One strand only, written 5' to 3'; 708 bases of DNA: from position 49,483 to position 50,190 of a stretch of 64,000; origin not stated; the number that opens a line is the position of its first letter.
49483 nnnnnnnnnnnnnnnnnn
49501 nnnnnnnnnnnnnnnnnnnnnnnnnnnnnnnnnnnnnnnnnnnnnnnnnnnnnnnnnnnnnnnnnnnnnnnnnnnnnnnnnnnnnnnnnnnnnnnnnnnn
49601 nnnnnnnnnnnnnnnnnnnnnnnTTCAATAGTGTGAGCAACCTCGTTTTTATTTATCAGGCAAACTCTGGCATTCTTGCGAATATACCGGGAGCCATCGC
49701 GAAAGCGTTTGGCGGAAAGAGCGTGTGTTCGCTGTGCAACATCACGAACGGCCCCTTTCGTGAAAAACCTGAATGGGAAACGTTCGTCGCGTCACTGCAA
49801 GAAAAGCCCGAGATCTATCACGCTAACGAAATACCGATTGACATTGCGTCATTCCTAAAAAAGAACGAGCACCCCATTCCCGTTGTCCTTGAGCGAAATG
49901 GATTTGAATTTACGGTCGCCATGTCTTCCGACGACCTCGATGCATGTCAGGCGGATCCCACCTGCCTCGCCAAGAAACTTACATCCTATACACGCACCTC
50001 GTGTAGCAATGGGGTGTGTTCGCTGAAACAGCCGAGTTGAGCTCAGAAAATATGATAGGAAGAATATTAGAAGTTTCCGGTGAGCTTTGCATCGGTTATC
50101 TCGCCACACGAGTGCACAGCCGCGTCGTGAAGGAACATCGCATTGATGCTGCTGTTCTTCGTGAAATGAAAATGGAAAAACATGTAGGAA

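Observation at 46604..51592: Ten-gene co-directional extracytoplasmic thiol-disulfide operon on the island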

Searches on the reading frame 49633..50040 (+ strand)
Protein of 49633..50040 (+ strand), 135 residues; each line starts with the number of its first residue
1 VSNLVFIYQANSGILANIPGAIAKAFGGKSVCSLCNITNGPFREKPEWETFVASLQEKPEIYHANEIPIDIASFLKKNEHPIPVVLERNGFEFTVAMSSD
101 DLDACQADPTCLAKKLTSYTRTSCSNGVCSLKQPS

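Call 3: search_protein_families(library=pfam, proteins=[window:49633-50040:+], max_evalue=0.1)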
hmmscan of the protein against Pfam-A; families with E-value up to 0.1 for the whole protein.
window:49633-50040:+ (135 aa): 0 families

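Call 4: search_protein_families(library=ncbifam, proteins=[window:49633-50040:+], max_evalue=0.1)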
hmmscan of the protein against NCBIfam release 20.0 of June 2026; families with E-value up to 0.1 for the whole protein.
window:49633-50040:+ (135 aa): 0 families

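Call 9: find_encoding_contigs(protein=window:49633-50040:+, flank=10000, max_places=10)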
Protein window:49633-50040:+ (135 aa): 1 contig read that carries it; 1 place shown.
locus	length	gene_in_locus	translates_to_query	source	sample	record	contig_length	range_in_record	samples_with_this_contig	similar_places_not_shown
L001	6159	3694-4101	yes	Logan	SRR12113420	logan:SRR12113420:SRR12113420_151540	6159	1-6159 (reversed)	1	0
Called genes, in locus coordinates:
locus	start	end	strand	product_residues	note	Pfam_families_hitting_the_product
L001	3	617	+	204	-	?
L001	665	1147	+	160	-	PF00085:Thioredoxin, PF13899:Thioredoxin_7 (weak)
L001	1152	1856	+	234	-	PF02683:DsbD_TM, PF13386:DsbD_2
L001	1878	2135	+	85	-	-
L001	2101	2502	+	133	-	PF02411:MerT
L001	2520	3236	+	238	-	PF13462:Thioredoxin_4, PF01323:DSBA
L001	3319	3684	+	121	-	PF07681:DoxX (weak)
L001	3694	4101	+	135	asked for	-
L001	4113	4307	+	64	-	-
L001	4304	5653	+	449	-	PF00070:Pyr_redox (faint), PF00890:FAD_binding_2 (weak), PF01134:GIDA (weak), PF01266:DAO, PF01494:FAD_binding_3 (faint), PF07992:Pyr_redox_2 (weak), PF12831:FAD_oxidored, PF13450:NAD_binding_8 (weak), +1 more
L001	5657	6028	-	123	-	PF08922:DUF1905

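Call 10: find_homologous_proteins(query=window:49633-50040:+)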
Query window:49633-50040:+ (135 aa): 7 proteins with E <= 0.001 among 13 candidates.
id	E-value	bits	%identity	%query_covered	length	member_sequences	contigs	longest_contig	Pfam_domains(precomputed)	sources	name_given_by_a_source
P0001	6.8e-86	303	100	100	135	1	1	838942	-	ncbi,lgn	-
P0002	3.7e-71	255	86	99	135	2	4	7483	-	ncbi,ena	-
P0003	7.1e-70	251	83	99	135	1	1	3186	-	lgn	-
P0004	3.1e-67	243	81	100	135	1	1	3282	-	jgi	-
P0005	4.7e-67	242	81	100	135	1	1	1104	-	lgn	-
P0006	3.0e-49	184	62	98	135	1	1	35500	-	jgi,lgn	-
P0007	4.2e-26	109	65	59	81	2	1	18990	-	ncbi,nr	ncbi:hypothetical protein HY734_02810 [Candidatus Uhrbacteria bacterium]|nr:hypothetical protein [Ca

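Call 11: find_encoding_contigs(protein=P0006, flank=10000, max_places=4)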
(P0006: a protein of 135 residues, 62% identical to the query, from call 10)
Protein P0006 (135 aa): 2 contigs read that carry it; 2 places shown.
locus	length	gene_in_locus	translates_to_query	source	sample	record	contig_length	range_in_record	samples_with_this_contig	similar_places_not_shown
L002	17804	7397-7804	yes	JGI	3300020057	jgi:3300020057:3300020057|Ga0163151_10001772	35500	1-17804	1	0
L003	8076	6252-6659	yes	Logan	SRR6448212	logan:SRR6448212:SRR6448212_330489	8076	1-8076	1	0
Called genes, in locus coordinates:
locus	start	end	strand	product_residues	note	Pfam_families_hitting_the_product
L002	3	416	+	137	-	?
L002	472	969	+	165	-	PF01863:YgjP-like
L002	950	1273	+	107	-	-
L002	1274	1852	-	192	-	-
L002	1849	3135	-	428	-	-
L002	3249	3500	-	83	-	PF00462:Glutaredoxin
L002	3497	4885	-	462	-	PF01134:GIDA (faint), PF01262:AlaDh_PNT_C (faint), PF01266:DAO (faint), PF07992:Pyr_redox_2, PF12831:FAD_oxidored (weak), PF13738:Pyr_redox_3, PF00070:Pyr_redox, PF02852:Pyr_redox_dim, +3 more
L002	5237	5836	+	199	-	PF00027:cNMP_binding, PF13545:HTH_Crp_2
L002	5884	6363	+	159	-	PF00085:Thioredoxin, PF13899:Thioredoxin_7 (weak)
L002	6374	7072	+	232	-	PF02683:DsbD_TM, PF13386:DsbD_2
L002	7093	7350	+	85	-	-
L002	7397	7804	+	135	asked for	-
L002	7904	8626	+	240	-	PF13098:Thioredoxin_2 (weak), PF13462:Thioredoxin_4, PF01323:DSBA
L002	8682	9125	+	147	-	-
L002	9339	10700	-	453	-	-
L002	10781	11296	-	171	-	-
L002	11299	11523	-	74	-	PF09954:DUF2188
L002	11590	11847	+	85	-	-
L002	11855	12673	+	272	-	PF13276:HTH_21 (faint), PF00665:rve, PF13683:rve_3, PF13333:rve_2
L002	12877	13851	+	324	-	PF01565:FAD_binding_4, PF02873:MurB_C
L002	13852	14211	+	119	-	PF02482:Ribosomal_S30AE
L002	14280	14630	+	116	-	PF04480:DUF559, PF18741:MTES_1575 (weak)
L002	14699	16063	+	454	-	PF01225:Mur_ligase, PF08245:Mur_ligase_M, PF02875:Mur_ligase_C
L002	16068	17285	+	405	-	-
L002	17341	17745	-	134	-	-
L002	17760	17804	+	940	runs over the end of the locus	PF07517:SecA_DEAD, PF01043:SecA_PP_bind, PF21090:P-loop_SecA, PF07516:SecA_SW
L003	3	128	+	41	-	?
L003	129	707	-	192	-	-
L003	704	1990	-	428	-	-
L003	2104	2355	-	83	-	PF00462:Glutaredoxin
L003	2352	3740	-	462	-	PF01134:GIDA (faint), PF01262:AlaDh_PNT_C (faint), PF01266:DAO (faint), PF07992:Pyr_redox_2, PF12831:FAD_oxidored (weak), PF13738:Pyr_redox_3, PF00070:Pyr_redox, PF02852:Pyr_redox_dim, +3 more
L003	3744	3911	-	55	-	-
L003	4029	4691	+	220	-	PF00027:cNMP_binding, PF13545:HTH_Crp_2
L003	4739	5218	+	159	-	PF00085:Thioredoxin, PF13899:Thioredoxin_7 (weak)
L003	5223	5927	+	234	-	PF02683:DsbD_TM, PF13386:DsbD_2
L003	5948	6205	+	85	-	-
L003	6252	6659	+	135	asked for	-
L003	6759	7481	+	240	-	PF13098:Thioredoxin_2 (weak), PF13462:Thioredoxin_4, PF01323:DSBA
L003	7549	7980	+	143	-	-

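Call 12: find_encoding_contigs(protein=P0007, flank=10000, max_places=4)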
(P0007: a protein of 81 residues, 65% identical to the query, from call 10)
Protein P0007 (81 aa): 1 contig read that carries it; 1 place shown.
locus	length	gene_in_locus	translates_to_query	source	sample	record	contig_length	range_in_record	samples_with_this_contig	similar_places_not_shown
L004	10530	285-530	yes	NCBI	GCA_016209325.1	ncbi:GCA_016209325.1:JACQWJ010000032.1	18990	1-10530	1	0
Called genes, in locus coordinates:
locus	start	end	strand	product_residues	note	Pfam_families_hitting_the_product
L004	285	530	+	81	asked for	-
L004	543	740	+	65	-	-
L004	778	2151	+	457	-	PF00070:Pyr_redox (faint), PF00890:FAD_binding_2 (weak), PF01134:GIDA (weak), PF01266:DAO, PF01494:FAD_binding_3 (faint), PF07992:Pyr_redox_2 (weak), PF12831:FAD_oxidored, PF13450:NAD_binding_8 (weak)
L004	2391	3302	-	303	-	PF18075:FtsX_ECD, PF02687:FtsX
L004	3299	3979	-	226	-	PF00005:ABC_tran, PF13401:AAA_22 (weak), PF13304:AAA_21 (faint)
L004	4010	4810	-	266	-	PF03330:DPBB_1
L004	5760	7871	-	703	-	PF00753:Lactamase_B, PF12706:Lactamase_B_2, PF22505:RNase_J_b_CASP, PF17770:RNase_J_C (weak)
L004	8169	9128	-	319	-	PF00639:Rotamase (weak), PF13616:Rotamase_3 (weak)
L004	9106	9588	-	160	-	PF04977:DivIC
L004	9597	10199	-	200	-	-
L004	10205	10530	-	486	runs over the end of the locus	PF21799:MurD-like_N (weak), PF08245:Mur_ligase_M, PF02875:Mur_ligase_C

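Call 13: find_encoding_contigs(protein=P0002, flank=10000, max_places=4)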
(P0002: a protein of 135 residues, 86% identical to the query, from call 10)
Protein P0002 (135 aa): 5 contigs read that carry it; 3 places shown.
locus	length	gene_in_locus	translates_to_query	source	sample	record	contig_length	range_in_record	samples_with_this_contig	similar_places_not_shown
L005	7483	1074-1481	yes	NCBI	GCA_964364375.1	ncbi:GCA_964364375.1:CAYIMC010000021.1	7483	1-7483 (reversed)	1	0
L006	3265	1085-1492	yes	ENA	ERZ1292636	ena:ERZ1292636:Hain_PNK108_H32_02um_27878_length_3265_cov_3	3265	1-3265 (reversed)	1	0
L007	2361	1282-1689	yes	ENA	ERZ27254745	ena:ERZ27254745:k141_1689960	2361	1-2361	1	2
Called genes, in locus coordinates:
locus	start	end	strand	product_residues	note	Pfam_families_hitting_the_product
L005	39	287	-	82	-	-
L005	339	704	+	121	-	PF07681:DoxX (weak)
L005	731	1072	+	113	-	-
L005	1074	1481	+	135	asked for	-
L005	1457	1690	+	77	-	-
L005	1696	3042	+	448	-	PF07992:Pyr_redox_2 (faint), PF00070:Pyr_redox (faint), PF00890:FAD_binding_2 (weak), PF01266:DAO, PF12831:FAD_oxidored, PF13450:NAD_binding_8 (weak)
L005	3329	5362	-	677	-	PF02012:BNR (faint), PF14870:PSII_BNR, PF15902:Sortilin-Vps10 (faint), PF14870:PSII_BNR (weak)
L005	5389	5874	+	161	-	PF01687:Flavokinase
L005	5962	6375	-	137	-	PF00885:DMRL_synthase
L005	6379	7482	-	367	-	?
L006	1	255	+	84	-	?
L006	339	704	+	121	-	PF07681:DoxX (weak)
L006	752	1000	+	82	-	-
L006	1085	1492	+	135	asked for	-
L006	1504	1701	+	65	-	-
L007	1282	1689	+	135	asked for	-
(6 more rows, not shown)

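Call 22: find_related_loci(query=A1, collection=genome_contigs, flank=8000)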
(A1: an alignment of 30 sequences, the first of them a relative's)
Query A1 (133 aa) in genome_contigs; peptide patterns used: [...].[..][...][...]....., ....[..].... (x = any residue, [..] = any of these).
235 stretches matched a pattern; 182 encode a relative of the query (tblastn E <= 1e-3); the best 80 are kept; 80 distinct loci.
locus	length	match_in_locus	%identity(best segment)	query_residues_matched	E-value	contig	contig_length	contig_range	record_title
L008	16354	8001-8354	64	15-133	6e-49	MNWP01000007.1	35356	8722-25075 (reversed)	MAG: Candidatus Peregrinibacteria bacterium CG1_02_54_53 cg1_0.2_scaffold_745_c, whole genome shotgun sequence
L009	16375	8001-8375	56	9-133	9e-49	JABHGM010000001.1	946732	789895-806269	MAG: bacterium isolate SI037_bin203 k141_1573769, whole genome shotgun sequence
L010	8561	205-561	57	15-133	2e-48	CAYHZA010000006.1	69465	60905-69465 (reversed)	MAG TPA_asm: uncultured Candidatus Saccharibacteria bacterium isolate ERP119705_co17_168 genome assembly, contig: NODE_2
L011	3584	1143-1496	54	15-132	2e-48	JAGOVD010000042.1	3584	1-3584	MAG: Candidatus Paceibacterota bacterium isolate Gw_Eff_bin_539 Gw_Eff_107587_length_3584_cov_7.824414, whole genome sho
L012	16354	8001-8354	53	15-132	5e-48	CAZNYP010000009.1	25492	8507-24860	MAG TPA_asm: uncultured Candidatus Saccharibacteria bacterium isolate SRP219642_co7_62 genome assembly, contig: NODE_265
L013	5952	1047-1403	57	15-133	1e-47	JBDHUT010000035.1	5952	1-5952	MAG: Candidatus Paceibacteria bacterium isolate AS-MICRO-OLR.50 NODE_69938_length_5952_cov_4.123649, whole genome shotgu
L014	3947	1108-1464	55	15-133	2e-47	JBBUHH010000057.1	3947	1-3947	MAG: Patescibacteria group bacterium isolate H52-bin032_1 H52_bin032_1_000000000057, whole genome shotgun sequence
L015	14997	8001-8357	58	15-133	2e-47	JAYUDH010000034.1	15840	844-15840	MAG: Candidatus Moraniibacteriota bacterium isolate GFS_7157 GFS_7157_33, whole genome shotgun sequence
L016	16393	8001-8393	54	5-133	2e-47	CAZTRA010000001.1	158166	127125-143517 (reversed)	MAG TPA_asm: uncultured Candidatus Saccharibacteria bacterium isolate SRP219642_co4_90 genome assembly, contig: NODE_103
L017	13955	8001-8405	53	1-132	3e-47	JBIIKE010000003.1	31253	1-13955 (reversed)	MAG: Bdellovibrionales bacterium isolate ME2001-10-09pf_3300042861_group1_bin81 Rohwer_bin1517_scaffold_816_c1, whole ge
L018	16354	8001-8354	53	15-132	2e-47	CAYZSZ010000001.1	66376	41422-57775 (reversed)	MAG TPA_asm: uncultured Candidatus Saccharibacteria bacterium isolate SRP133034_co1_256 genome assembly, contig: NODE_21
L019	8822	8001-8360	60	13-133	4e-47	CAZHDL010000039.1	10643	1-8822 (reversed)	MAG TPA_asm: uncultured Bdellovibrionales bacterium isolate SRP219642_co10_72 genome assembly, contig: NODE_6431_length_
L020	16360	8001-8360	59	13-133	4e-47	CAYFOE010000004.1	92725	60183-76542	MAG TPA_asm: Candidatus Woesearchaeota archaeon isolate ERP019367_co1_77 genome assembly, contig: NODE_319_length_92725_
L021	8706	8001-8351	63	15-132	7e-47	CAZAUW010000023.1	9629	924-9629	MAG TPA_asm: uncultured Candidatus Peribacteria bacterium isolate SRP273308_co1_86 genome assembly, contig: NODE_10126_l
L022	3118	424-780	61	15-133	7e-47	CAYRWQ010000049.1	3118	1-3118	MAG TPA_asm: uncultured Bdellovibrionales bacterium isolate binchicken_co128_176 genome assembly, contig: NODE_35928_len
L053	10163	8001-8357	56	15-133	2e-44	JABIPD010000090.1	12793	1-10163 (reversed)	MAG: Candidatus Jacksonbacteria bacterium isolate SI072_bin11 k141_1962617, whole genome shotgun sequence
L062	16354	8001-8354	63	15-133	3e-44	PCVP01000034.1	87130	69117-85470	MAG: Candidatus Peregrinibacteria bacterium CG11_big_fil_rev_8_21_14_0_20_49_14 CG11_8_21_14_0.20_scaffold_67_c, whole g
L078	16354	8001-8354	56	15-132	2e-43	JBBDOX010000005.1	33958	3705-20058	MAG: Candidatus Andersenbacteria bacterium isolate LejiaB_49_17 Lejia_B_1546_length_33958_cov_10, whole genome shotgun s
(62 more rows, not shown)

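Call 33: find_encoding_contigs(protein=P0013, flank=10000, max_places=3)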
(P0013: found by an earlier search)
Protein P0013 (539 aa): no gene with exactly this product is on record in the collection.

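Call 51: search_protein_families(library=pfam, proteins=[L078:7420-7989:+, L078:9147-9569:+, L062:4476-5057:+, L062:10181-10798:+, L002:8682-9125:+], max_evalue=0.01)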
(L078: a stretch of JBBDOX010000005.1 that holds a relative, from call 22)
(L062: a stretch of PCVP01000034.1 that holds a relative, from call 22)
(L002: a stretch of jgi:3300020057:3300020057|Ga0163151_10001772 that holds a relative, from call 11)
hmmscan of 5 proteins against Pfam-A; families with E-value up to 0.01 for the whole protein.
L078:7420-7989:+ (189 aa): 2 families
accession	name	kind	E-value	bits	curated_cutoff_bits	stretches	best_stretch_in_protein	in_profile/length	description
PF03358.20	FMN_red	-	2.7e-28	98.9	24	1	8-145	2-147/152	NADPH-dependent FMN reductase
PF02525.22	Flavodoxin_2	-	0.0033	17.6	27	1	24-100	19-104/198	Flavodoxin-like fold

L078:9147-9569:+ (140 aa): 1 family
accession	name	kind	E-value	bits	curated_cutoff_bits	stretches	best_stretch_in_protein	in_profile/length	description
PF03479.20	PCC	-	3.5e-29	101.9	25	1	9-121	2-116/117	Plants and Prokaryotes Conserved (PCC) domain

L062:4476-5057:+ (193 aa): 0 families

L062:10181-10798:+ (205 aa): 0 families

L002:8682-9125:+ (147 aa): 0 families

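Call 64: predict_structure(alignment_id=A4)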
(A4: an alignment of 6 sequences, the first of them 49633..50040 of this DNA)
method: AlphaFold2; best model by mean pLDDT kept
length: 135 residues; sequences in the alignment: 6
mean_pLDDT: 62.9   pTM: 0.61
mean pLDDT of the five models: 62.9, 60.8, 59.9, 59.5, 57.6
residues with pLDDT >= 90: 10; 70-90: 47; 50-70: 30; < 50: 48
segments of 3 or more residues with pLDDT < 50: 12-45, 122-135
pLDDT, mean of each block of 10 residues (from residue 1): 72 47 40 32 47 66 83 91 83 85 70 68 46 41
secondary structure, 60 per line:
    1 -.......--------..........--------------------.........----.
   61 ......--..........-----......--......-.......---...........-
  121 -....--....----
elements in order: E2-8 H17-26 H47-54 E60-63 H69-78 E84-89 E92-97 H99-105 H109-119 E122-125 E128-131

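Call 66: search_protein_representatives(alignment_id=A4)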
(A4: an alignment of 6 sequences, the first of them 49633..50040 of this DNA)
Query: 6 sequences, 135 profile positions. Proteins with E-value up to 0.001 (for the whole library): 450; up to 1e-10: 21; up to 1e-30: 2. The best 150 are listed.
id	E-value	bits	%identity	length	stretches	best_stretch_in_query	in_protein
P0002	8.9e-79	278.3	-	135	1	1-134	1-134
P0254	3.6e-39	150.1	-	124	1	1-121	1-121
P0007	5.2e-30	120.5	-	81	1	56-133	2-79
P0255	3.4e-29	117.8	-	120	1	1-118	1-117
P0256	1.4e-28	115.8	-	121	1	1-117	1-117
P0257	5.8e-26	107.4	-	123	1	4-119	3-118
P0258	1.3e-25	106.3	-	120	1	3-117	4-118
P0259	8.4e-25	103.6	-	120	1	1-117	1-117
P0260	9.9e-19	84.0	-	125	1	2-116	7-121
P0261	9.4e-18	80.8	-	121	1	3-117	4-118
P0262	9.5e-18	80.8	-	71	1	1-71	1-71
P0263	3.5e-17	79.0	-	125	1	1-119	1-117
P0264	5.3e-16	75.1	-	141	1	3-119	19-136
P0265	1.4e-14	70.5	-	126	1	3-118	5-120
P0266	2.6e-14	69.7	-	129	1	2-118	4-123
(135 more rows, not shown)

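Call 68: search_protein_families(library=pfam, alignment_id=A6, max_evalue=1)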
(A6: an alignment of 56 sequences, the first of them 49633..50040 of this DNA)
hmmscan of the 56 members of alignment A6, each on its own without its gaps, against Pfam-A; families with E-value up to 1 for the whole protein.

A. member 1, window:49633-50040:+ (135 aa): 1 family
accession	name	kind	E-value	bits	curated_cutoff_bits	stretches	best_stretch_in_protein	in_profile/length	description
PF07127.16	Nodulin_late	-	0.16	12.8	30.4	1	93-129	18-53/54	Late nodulin domain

B. families by the number of members that match (of 56 scanned): 35 families (the first 25 are shown)
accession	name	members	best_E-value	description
PF13562.11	NTP_transf_4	2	0.015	Sugar nucleotidyl transferase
PF05768.20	Glrx-like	2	0.08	Glutaredoxin-like domain (DUF836)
PF18110.6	BRCC36_C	2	0.1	BRCC36 C-terminal helical domain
PF13523.12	Acetyltransf_8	1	1.1e-25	Acetyltransferase (GNAT) domain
PF13302.13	Acetyltransf_3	1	1.8e-15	Acetyltransferase (GNAT) domain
PF02452.23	PemK_toxin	1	2.6e-11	PemK-like, MazF-like toxin of type II toxin-antitoxin system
PF00583.31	Acetyltransf_1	1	1.8e-05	Acetyltransferase (GNAT) family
PF01040.23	UbiA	1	0.0069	UbiA prenyltransferase family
PF21848.1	DUF6907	1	0.0075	Domain of unknown function (DUF6907)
PF13878.12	zf-C2H2_3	1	0.011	zinc-finger of acetyl-transferase ESCO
PF15410.12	PH_9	1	0.011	Pleckstrin homology domain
PF04362.19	Iron_traffic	1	0.014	Bacterial Fe(2+) trafficking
PF24965.1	TRS130_4HB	1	0.015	TRS130-like four helical bundle domain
PF11918.13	Peptidase_S41_N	1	0.017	N-terminal domain of Peptidase_S41 in eukaryotic IRBP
PF23038.1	KOW6_SPT51-2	1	0.018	Transcription elongation factor SPT5 homolog 1/2, KOW6 domain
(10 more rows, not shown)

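Call 71: fold_search(model_id=the predicted structure, library=pdb)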
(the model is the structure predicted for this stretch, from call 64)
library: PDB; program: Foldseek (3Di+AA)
matches with E <= 10: 767; with E <= 0.001: 0
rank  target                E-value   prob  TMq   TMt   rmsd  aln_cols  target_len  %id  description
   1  2fa4_A                1.6e-02  0.98  0.42  0.51   4.1       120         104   12  Crystal Structure of Oxidized Form from Saccharomyces cerevisiae (released 2006-12-06)
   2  1fb0_A                1.9e-02  0.94  0.38  0.46   4.3       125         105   15  CRYSTAL STRUCTURE OF THIOREDOXIN M FROM SPINACH CHLOROPLAST (REDUCED FORM) (released 2000-09-20)
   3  3pin_A                2.4e-02  0.94  0.37  0.45   4.4       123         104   10  Crystal structure of Mxr1 from Saccharomyces cerevisiae in complex with Trx2 (released 2011-02-23)
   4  6x61_J                3.1e-02  0.82  0.33  0.43   8.4       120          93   10  Crystal structure of the N-terminal thioredoxin domain of SasA in complex with the N-terminal CI domain of KaiC from T (released 2021-06-02)
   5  2puk_C                3.3e-02  0.75  0.31  0.37   6.1       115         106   17  Crystal structure of the binary complex between ferredoxin: thioredoxin reductase and thioredoxin m (released 2007-07-10)
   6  2o8v_B                3.3e-02  0.69  0.31  0.37   6.7       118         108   16  PAPS reductase in a covalent complex with thioredoxin C35A (released 2007-03-27)
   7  1fb0_B                3.5e-02  0.92  0.40  0.49   4.2       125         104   17  CRYSTAL STRUCTURE OF THIOREDOXIN M FROM SPINACH CHLOROPLAST (REDUCED FORM) (released 2000-09-20)
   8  4knd_A                3.7e-02  0.93  0.40  0.48   4.1       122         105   11  Thioredoxin from Anaeromyxobacter dehalogenans. (released 2013-05-22)
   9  7q3k_A                4.7e-02  0.91  0.41  0.50   4.6       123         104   15  Computationally designed thioredoxin subjected to stability optimizing mutations. (released 2022-11-16)
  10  2puk_G                4.7e-02  0.66  0.31  0.37   6.0       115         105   17  Crystal structure of the binary complex between ferredoxin: thioredoxin reductase and thioredoxin m (released 2007-07-10)
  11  1zma                  5.4e-02  0.94  0.42  0.47   4.8       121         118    7  Crystal Structure of the Bacterocin Transport Accessory Protein from Streptococcus pneumoniae (released 2005-06-21)
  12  4o32_A                6.9e-02  0.60  0.32  0.44   5.8       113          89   11  Structure of a malarial protein (released 2014-12-24)
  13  1x5e_MODEL_1_A        7.3e-02  0.80  0.39  0.41   6.8       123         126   15  The solution structure of the thioredoxin-like domain of human Thioredoxin-related transmembrane protein (released 2005-11-15)
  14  4ulx                  7.3e-02  0.57  0.30  0.36   5.8       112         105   15  Crystal structure of ancestral thioredoxin, relative to the last common ancestor of the Cyanobacterial, Deinococcus and  (released 2014-11-26)
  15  3uvt_A                7.8e-02  0.69  0.36  0.43   6.8       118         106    9  Crystal structure of the third catalytic domain of ERp46 (released 2012-04-11)
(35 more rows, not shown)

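Call 72: find_encoding_contigs(protein=P0254, flank=8000, max_places=4)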
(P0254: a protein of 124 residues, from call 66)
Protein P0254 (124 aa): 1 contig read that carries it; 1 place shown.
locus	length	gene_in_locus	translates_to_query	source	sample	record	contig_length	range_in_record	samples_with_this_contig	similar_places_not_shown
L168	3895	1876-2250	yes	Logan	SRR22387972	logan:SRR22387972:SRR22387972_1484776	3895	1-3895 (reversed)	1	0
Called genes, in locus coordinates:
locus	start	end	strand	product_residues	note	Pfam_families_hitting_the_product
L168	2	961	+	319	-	?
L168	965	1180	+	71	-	-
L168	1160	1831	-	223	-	-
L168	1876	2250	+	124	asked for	-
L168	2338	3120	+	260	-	PF13338:AbiEi_4 (weak)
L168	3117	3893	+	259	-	?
